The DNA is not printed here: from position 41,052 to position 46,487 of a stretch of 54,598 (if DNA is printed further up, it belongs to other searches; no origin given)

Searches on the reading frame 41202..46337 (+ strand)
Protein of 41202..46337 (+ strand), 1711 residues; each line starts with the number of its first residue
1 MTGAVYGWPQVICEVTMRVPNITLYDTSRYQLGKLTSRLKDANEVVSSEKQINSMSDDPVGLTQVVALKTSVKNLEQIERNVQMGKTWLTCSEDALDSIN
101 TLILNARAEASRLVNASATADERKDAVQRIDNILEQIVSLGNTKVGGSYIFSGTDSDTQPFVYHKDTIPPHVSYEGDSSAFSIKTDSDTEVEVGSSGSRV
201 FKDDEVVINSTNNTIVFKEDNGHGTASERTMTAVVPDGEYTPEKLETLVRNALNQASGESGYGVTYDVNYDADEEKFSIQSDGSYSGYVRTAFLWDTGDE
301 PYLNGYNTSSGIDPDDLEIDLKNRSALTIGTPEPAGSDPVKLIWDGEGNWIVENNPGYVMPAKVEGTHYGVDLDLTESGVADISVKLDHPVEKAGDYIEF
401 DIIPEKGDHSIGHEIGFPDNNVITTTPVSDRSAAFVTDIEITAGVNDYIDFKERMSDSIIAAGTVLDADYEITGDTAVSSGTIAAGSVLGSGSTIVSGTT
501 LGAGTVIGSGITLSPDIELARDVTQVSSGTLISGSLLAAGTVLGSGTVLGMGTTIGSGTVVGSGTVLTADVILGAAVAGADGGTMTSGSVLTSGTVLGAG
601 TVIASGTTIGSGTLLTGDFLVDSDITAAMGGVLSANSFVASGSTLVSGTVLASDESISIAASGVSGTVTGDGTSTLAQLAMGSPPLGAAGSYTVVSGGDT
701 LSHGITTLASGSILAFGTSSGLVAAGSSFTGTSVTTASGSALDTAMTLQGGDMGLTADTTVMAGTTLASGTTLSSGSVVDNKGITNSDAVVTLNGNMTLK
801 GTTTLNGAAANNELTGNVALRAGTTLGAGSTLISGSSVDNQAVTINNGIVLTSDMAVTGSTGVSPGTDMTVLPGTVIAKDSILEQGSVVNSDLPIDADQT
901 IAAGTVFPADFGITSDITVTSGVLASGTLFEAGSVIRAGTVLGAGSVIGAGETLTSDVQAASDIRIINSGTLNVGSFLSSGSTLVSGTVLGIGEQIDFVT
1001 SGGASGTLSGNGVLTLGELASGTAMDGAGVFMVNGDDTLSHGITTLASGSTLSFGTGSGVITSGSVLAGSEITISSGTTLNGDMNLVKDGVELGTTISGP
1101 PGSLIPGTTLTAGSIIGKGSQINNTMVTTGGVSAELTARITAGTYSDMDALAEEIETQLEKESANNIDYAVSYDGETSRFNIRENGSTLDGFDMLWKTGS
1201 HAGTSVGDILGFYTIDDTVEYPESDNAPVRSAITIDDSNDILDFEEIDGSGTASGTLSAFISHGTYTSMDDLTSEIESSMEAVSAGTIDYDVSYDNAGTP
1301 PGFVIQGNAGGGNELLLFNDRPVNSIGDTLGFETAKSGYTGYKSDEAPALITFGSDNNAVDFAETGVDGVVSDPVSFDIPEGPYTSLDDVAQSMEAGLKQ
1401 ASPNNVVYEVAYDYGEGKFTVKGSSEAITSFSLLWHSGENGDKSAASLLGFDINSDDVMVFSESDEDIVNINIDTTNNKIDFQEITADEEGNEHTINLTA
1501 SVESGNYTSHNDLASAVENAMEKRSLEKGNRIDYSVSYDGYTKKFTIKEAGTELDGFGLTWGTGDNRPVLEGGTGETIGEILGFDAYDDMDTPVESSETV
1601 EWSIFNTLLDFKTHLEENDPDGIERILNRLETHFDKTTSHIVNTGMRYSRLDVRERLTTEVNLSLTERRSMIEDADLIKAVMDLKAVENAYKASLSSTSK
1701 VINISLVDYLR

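Call 17: search_protein_families(library=pfam, proteins=[window:41202-46337:+], max_evalue=0.0001)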
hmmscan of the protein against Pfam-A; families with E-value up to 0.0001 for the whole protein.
window:41202-46337:+ (1711 aa): 3 families
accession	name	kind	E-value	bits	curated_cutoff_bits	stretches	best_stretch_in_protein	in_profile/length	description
PF00132.30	Hexapep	-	8e-17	60.6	27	0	540-571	1-32/36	Bacterial transferase hexapeptide (six repeats)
PF25084.1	LbH_EIF2B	-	2.3e-11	44.1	54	0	867-952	20-103/105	EIF2B subunit epsilon LbH domain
PF00669.25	Flagellin_N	-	2.3e-10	41.1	26.6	1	31-154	13-137/139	Bacterial flagellin N-terminal helical region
